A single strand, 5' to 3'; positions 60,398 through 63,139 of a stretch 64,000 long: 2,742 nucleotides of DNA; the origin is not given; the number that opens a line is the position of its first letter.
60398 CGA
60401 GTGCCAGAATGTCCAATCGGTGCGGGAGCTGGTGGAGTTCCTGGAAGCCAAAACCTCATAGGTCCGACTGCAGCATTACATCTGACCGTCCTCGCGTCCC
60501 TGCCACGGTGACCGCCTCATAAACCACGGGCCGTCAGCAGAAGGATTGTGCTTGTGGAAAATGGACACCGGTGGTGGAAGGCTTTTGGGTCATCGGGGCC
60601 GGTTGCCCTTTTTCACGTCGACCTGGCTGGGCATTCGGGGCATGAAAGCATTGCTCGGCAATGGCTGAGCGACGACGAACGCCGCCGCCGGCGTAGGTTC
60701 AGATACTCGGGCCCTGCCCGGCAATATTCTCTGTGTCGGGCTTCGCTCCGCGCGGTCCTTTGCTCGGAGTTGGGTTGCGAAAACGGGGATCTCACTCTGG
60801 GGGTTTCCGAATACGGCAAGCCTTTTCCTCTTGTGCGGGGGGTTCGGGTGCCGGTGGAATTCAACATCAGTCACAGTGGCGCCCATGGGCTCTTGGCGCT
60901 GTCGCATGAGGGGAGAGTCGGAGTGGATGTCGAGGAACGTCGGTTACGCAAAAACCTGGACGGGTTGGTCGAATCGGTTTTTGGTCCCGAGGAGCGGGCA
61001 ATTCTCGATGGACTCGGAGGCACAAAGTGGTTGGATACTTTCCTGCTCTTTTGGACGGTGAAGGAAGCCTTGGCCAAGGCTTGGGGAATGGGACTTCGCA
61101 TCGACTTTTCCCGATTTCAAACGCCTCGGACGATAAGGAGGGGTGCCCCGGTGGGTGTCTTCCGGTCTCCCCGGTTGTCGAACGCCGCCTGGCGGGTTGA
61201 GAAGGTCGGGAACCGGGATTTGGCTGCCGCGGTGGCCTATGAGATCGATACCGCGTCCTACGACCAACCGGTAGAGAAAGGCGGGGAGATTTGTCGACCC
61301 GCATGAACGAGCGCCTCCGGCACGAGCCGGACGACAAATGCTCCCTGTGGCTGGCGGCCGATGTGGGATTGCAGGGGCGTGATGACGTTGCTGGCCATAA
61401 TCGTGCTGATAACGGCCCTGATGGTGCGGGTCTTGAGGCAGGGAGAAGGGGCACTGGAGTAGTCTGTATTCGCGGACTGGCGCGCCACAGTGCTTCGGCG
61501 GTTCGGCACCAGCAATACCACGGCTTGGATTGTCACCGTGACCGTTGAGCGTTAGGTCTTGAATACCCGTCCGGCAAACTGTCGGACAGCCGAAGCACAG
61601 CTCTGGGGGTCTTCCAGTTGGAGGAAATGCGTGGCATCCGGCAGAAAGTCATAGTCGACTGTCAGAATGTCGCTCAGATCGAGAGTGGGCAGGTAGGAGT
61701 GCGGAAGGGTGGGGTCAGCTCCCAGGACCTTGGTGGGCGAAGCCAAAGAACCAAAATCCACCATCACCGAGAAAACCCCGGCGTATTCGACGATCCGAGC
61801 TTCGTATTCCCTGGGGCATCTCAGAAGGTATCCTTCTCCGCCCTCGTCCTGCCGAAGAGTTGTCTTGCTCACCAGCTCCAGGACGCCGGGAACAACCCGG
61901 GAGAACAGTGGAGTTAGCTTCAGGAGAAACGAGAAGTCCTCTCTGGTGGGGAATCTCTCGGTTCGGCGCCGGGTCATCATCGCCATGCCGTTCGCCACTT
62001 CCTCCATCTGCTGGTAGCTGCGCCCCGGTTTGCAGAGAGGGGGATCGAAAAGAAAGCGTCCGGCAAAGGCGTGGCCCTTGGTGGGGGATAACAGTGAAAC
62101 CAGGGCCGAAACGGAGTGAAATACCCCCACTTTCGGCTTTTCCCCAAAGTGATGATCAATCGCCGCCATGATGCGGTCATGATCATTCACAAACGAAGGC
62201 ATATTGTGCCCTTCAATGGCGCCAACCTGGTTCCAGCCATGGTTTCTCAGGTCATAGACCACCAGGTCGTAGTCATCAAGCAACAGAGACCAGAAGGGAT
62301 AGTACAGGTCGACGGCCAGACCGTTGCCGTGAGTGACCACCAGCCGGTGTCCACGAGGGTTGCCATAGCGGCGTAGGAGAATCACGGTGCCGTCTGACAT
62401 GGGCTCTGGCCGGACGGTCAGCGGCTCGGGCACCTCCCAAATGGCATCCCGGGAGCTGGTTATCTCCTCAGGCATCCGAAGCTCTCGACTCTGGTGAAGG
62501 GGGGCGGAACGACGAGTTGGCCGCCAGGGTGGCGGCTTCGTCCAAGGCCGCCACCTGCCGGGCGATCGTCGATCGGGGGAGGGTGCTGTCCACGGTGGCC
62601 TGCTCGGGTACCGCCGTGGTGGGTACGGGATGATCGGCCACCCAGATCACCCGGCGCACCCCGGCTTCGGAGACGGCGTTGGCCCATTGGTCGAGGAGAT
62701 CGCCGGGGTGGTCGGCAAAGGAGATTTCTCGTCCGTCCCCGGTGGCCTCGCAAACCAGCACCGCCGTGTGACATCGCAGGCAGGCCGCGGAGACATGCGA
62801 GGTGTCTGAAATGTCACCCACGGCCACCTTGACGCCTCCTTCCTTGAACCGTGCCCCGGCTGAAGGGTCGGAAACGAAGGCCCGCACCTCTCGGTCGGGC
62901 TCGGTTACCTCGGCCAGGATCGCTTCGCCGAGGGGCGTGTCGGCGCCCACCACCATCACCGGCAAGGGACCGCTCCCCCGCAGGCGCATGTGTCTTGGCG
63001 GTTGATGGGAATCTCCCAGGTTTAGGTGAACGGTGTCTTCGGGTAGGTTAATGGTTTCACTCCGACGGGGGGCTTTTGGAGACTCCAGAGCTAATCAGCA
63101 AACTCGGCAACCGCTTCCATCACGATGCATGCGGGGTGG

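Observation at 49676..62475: Orphan FAS-like, highly reducing type I PKS locus with unusual architecture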

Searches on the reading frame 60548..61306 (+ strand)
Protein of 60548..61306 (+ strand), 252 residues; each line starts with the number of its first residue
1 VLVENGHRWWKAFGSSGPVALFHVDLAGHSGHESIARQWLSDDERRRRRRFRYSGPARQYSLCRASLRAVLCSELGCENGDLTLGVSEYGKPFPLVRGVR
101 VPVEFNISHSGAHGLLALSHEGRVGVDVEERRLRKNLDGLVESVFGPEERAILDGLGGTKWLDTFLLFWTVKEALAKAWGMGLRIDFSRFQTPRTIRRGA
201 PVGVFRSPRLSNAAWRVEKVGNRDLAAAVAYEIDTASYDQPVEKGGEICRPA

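Call 4: search_protein_families(library=pfam, proteins=[window:60548-61306:+], max_evalue=0.01)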
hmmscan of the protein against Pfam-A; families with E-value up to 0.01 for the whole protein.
window:60548-61306:+ (252 aa): 2 families
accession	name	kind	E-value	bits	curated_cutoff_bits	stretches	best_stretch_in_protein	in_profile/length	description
PF01648.25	ACPS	-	9.7e-18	64.7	25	1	123-229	1-110/111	4'-phosphopantetheinyl transferase superfamily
PF22624.1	AASDHPPT_N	-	1.1e-05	26.1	27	1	36-117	13-96/100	4'-phosphopantetheinyl transferase, N-terminal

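Call 13: find_encoding_contigs(protein=window:60548-61306:+, flank=10000, max_places=6)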
Protein window:60548-61306:+ (252 aa): no gene with exactly this product is on record in the collection.

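Call 44: search_protein_families(library=ncbifam, proteins=[window:60548-61306:+], max_evalue=0.01)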
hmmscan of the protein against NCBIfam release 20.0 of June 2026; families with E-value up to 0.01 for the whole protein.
window:60548-61306:+ (252 aa): 5 families
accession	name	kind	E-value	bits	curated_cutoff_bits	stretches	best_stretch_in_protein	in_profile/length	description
NF042922.1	4PPT_HetI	equivalog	2.8e-23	82.4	370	1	19-183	19-183/235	4'-phosphopantetheinyl transferase HetI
NF007676.0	PRK10351.1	equivalog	1.4e-15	57.4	174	1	86-180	53-144/195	4'-phosphopantetheinyl transferase AcpT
TIGR00556.1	pantethn_trn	domain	2.5e-06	27.6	45.35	1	123-185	4-70/128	phosphopantetheine--protein transferase domain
NF047349.1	4PPT_AusB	equivalog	0.0011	18.4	225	1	81-189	62-158/205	aureusimine biosynthesis 4'-phosphopantetheinyl transferase AusB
NF007604.0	PRK10251.1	equivalog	0.005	16.4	169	1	106-189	90-171/209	enterobactin synthase subunit EntD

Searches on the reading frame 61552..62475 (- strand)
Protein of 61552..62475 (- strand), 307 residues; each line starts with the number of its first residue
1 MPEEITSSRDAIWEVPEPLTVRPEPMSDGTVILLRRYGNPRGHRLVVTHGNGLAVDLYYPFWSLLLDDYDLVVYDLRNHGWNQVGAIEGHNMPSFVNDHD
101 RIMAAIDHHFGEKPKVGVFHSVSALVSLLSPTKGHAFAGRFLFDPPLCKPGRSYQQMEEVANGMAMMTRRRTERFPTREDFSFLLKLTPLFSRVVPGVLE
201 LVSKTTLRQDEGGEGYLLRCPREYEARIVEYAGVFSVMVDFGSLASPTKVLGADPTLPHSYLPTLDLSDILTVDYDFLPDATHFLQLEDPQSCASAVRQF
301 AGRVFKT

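Call 4: search_protein_families(library=pfam, proteins=[window:61552-62475:-], max_evalue=0.01)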
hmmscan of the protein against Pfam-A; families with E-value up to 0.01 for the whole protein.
window:61552-62475:- (307 aa): 3 families
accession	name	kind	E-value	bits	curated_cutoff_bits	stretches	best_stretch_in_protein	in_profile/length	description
PF12697.13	Abhydrolase_6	-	1.2e-08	36.4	26.3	1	45-295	1-216/217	Alpha/beta hydrolase family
PF00561.26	Abhydrolase_1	-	0.00025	21.2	25.8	1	45-107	3-67/245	alpha/beta hydrolase fold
PF12146.15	Hydrolase_4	-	0.0079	16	27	0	45-175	7-137/239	Serine aminopeptidase, S33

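Call 26: find_homologous_proteins(query=window:61552-62475:-, max_evalue=1e-20)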
Query window:61552-62475:- (307 aa): 2169 proteins with E <= 1e-20 among 3460 candidates; the best 120 are listed.
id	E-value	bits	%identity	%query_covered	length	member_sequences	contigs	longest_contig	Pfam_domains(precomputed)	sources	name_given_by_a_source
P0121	1.1e-208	710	100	100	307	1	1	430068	PF12697.14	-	-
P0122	2.5e-157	541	75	100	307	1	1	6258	PF12697.14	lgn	-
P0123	2.6e-156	538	76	97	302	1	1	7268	PF12697.14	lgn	-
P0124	2.3e-155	535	76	98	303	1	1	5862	PF12697.14,PF00561.27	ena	-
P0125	4.3e-154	530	74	98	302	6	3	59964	PF12697.14,PF00561.27,PF12146.16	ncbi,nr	ncbi:MAG: alpha/beta hydrolase [Acidimicrobiia bacterium]|nr:alpha/beta hydrolase [Acidimicrobiia ba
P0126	2.7e-153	528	75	96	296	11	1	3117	PF12697.14,PF00561.27,PF12146.16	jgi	-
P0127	8.3e-152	523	72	98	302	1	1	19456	PF12697.14,PF00561.27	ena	-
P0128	3.6e-150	517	74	96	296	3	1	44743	PF12697.14,PF00561.27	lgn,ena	-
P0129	4.3e-150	517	74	96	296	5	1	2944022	PF12697.14,PF00561.27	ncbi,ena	-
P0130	3.9e-149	514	77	92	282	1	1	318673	PF12697.14,PF00561.27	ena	-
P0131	3.7e-148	511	77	92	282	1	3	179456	PF12697.14,PF00561.27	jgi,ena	-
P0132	1.1e-147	509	72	99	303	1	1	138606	PF12697.14,PF00561.27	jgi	jgi:pimeloyl-ACP methyl ester carboxylesterase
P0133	1.1e-147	509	76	91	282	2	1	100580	PF12697.14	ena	-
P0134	6.2e-147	507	77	91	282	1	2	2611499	PF12697.14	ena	-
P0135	8.3e-147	506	76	92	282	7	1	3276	PF12697.14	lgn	-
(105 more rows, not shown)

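Call 27: find_encoding_contigs(protein=P0121, flank=2000, max_places=3)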
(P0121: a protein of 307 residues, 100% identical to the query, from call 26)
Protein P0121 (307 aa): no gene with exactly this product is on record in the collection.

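Call 28: find_encoding_contigs(protein=P0125, flank=10000, max_places=4)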
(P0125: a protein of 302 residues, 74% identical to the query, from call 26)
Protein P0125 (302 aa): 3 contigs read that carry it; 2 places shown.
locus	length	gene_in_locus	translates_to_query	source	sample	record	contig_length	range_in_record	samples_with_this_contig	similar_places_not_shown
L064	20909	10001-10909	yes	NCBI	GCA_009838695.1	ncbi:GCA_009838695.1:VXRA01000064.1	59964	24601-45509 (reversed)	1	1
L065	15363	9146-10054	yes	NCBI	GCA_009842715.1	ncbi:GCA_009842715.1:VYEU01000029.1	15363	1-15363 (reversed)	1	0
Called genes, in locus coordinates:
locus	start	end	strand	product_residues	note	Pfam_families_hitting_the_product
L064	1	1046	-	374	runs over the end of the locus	PF02771:Acyl-CoA_dh_N, PF02770:Acyl-CoA_dh_M, PF00441:Acyl-CoA_dh_1, PF08028:Acyl-CoA_dh_2 (weak)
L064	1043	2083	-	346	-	PF13180:PDZ_2, PF05362:Lon_C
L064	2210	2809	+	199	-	PF02632:BioY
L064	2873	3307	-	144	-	PF02391:MoaE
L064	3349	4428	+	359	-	PF10103:Zincin_2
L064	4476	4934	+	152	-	PF00578:AhpC-TSA, PF08534:Redoxin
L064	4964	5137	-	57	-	PF02416:TatA_B_E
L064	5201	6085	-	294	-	-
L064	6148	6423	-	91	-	PF02467:Whib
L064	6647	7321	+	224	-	PF01127:Sdh_cyt (faint)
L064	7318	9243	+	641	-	PF00890:FAD_binding_2, PF01266:DAO, PF07992:Pyr_redox_2 (faint), PF13450:NAD_binding_8 (faint), PF02910:Succ_DH_flav_C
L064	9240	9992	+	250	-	PF13085:Fer2_3, PF13187:Fer4_9 (faint), PF00037:Fer4 (weak), PF12797:Fer4_2 (weak), PF12837:Fer4_6 (weak), PF13183:Fer4_8, PF13237:Fer4_10, PF12838:Fer4_7, +1 more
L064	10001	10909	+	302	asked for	PF00561:Abhydrolase_1 (weak), PF12146:Hydrolase_4 (faint), PF12697:Abhydrolase_6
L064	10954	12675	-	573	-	PF00860:Xan_ur_permease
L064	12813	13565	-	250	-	PF22624:AASDHPPT_N (weak), PF01648:ACPS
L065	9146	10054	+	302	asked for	PF00561:Abhydrolase_1 (weak), PF12146:Hydrolase_4 (faint), PF12697:Abhydrolase_6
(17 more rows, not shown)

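Call 43: search_solved_structures(query=window:61552-62475:-, max_evalue=0.01, show_alignments=2)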
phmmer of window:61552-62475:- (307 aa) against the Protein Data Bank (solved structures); distinct sequences matched with E-value up to 0.01: 1.
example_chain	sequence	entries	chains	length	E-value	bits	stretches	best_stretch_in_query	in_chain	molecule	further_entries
4rnc_A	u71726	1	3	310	0.0048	19.4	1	19-86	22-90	Esterase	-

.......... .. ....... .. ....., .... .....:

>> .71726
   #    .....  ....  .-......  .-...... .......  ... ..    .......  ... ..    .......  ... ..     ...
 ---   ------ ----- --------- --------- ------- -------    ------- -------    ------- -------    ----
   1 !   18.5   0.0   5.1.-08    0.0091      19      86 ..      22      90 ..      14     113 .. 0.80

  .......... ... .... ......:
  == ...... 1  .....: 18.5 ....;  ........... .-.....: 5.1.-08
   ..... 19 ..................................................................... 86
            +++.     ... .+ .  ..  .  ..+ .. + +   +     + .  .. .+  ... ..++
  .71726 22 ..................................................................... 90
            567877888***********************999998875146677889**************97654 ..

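Call 44: search_protein_families(library=ncbifam, proteins=[window:61552-62475:-], max_evalue=0.01)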
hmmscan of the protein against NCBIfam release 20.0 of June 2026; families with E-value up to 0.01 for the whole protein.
window:61552-62475:- (307 aa): 2 families
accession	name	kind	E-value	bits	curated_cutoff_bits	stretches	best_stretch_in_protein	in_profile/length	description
NF004514.1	PRK05855.1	equivalog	0.00087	18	455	1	27-105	7-86/578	SDR family oxidoreductase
NF051487.1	bifunc_PcaCD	exception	0.002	17.3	430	0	36-108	166-237/413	bifunctional 4-carboxymuconolactone decarboxylase/3-oxoadipate enol-lactonase PcaCD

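Call 61: predict_structure(alignment_id=A1)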
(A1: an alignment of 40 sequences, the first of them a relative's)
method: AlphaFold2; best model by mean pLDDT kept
length: 307 residues; sequences in the alignment: 40
mean_pLDDT: 73.7   pTM: 0.78
mean pLDDT of the five models: 73.7, 69.0, 68.2, 67.2, 65.3
residues with pLDDT >= 90: 25; 70-90: 196; 50-70: 44; < 50: 42
segments of 3 or more residues with pLDDT < 50: 1-10, 253-281
pLDDT, mean of each block of 10 residues (from residue 1): 38 82 84 86 81 72 89 76 58 86 90 85 81 80 66 71 75 84 78 85 84 84 78 70 74 40 37 40 72 82 76
secondary structure, 60 per line:
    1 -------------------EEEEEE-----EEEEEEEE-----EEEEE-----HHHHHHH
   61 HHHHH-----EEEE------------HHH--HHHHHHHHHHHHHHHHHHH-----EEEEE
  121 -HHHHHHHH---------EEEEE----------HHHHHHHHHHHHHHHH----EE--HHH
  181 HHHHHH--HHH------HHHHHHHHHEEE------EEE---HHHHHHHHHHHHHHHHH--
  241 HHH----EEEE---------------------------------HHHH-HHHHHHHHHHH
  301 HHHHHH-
elements in order: E20-25 E31-38 E44-48 H54-65 E71-74 H92-110 E116-120 H122-129 E139-143 H154-169 H178-186 H198-206 E207-209 E216-218 H222-238 E248-251 H285-288 H290-306

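Call 64: fold_search(model_id=the predicted structure, library=pdb)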
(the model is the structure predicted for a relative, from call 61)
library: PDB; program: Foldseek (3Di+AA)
matches with E <= 10: 1212; with E <= 0.001: 255
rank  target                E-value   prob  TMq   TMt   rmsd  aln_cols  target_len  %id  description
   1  7al5_B                5.7e-08  1.00  0.49  0.52   8.3       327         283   16  Crystal structure of the selenomethionine substituted hypothetical protein PA1622 from Pseudomonas aeruginosa PAO1 (released 2020-11-11)
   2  3qit_A                1.2e-07  1.00  0.54  0.58   7.2       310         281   15  Thioesterase Domain From Curacin Biosynthetic Pathway (released 2011-03-09)
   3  3qit_B                1.3e-07  1.00  0.54  0.58   7.7       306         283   15  Thioesterase Domain From Curacin Biosynthetic Pathway (released 2011-03-09)
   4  2y6v_B                1.3e-07  1.00  0.55  0.48   9.6       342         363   11  Peroxisomal alpha-beta-hydrolase Lpx1 (Yor084w) from Saccharomyces cerevisiae (crystal form I) (released 2011-07-13)
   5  7al5_D                2.1e-07  1.00  0.50  0.54   7.7       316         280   17  Crystal structure of the selenomethionine substituted hypothetical protein PA1622 from Pseudomonas aeruginosa PAO1 (released 2020-11-11)
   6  3qit_D                2.2e-07  1.00  0.54  0.58   7.4       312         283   15  Thioesterase Domain From Curacin Biosynthetic Pathway (released 2011-03-09)
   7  7ukb                  2.2e-07  1.00  0.47  0.53   8.1       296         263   18  Ancestral reconstruction of a plant alpha/beta-hydrolase (released 2023-04-05)
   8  7al5_C                2.8e-07  1.00  0.46  0.49   8.3       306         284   16  Crystal structure of the selenomethionine substituted hypothetical protein PA1622 from Pseudomonas aeruginosa PAO1 (released 2020-11-11)
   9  7al5_A                3.2e-07  1.00  0.48  0.51   8.0       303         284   16  Crystal structure of the selenomethionine substituted hypothetical protein PA1622 from Pseudomonas aeruginosa PAO1 (released 2020-11-11)
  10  7al6_D                3.6e-07  1.00  0.52  0.56   7.4       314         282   16  Crystal structure of the hypothetical protein PA1622 from Pseudomonas aeruginosa PAO1 (released 2020-10-14)
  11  6uh8_A                4.3e-07  1.00  0.50  0.57   7.5       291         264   18  Crystal structure of DAD2 N242I mutant (released 2020-02-26)
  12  8cln_A                4.3e-07  1.00  0.51  0.51   8.5       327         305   17  Zearalenone lactonase from Streptomyces coelicoflavus, SeMet derivative for SAD phasing (released 2024-02-21)
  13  8cln_B                5.2e-07  1.00  0.49  0.50   8.6       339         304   17  Zearalenone lactonase from Streptomyces coelicoflavus, SeMet derivative for SAD phasing (released 2024-02-21)
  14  2y6v_C                5.8e-07  1.00  0.53  0.45   9.9       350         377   15  Peroxisomal alpha-beta-hydrolase Lpx1 (Yor084w) from Saccharomyces cerevisiae (crystal form I) (released 2011-07-13)
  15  8clq_D                6.9e-07  1.00  0.49  0.49   8.8       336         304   16  Zearalenone lactonase of Streptomyces coelicoflavus mutant H286Y in complex with hydrolyzed zearalenone (released 2024-02-28)
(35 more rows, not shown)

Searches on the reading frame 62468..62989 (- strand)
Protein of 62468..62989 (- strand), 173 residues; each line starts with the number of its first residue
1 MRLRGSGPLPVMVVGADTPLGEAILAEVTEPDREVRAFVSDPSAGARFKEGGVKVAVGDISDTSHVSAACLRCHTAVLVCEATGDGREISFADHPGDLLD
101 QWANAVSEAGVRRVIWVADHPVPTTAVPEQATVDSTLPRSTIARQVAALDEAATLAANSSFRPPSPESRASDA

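Call 4: search_protein_families(library=pfam, proteins=[window:62468-62989:-], max_evalue=0.01)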
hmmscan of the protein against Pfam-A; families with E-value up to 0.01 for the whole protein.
window:62468-62989:- (173 aa): 2 families
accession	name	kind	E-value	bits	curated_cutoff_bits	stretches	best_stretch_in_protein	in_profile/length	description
PF13460.12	NAD_binding_10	-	1.6e-10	41.5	27.2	1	15-130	1-108/184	NAD(P)H-binding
PF05368.20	NmrA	-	1.3e-05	25.4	27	1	11-116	5-104/298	NmrA-like family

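Call 44: search_protein_families(library=ncbifam, proteins=[window:62468-62989:-], max_evalue=0.01)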
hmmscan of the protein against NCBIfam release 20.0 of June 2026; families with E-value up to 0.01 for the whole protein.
window:62468-62989:- (173 aa): 3 families
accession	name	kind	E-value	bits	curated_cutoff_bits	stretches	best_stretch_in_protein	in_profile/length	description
NF042423.1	oxyalk_red_Shew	equivalog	0.00031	19.9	580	1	11-138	11-136/331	2-alkyl-3-oxoalkanoate reductase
NF041293.1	G6PDh_Azf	equivalog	0.0018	17.7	400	1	10-88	4-80/252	NAD-dependent glucose-6-phosphate dehydrogenase Azf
TIGR03466.1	HpnA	hypoth_equivalog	0.0037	16.2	367.65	1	11-76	3-68/327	hopanoid-associated sugar epimerase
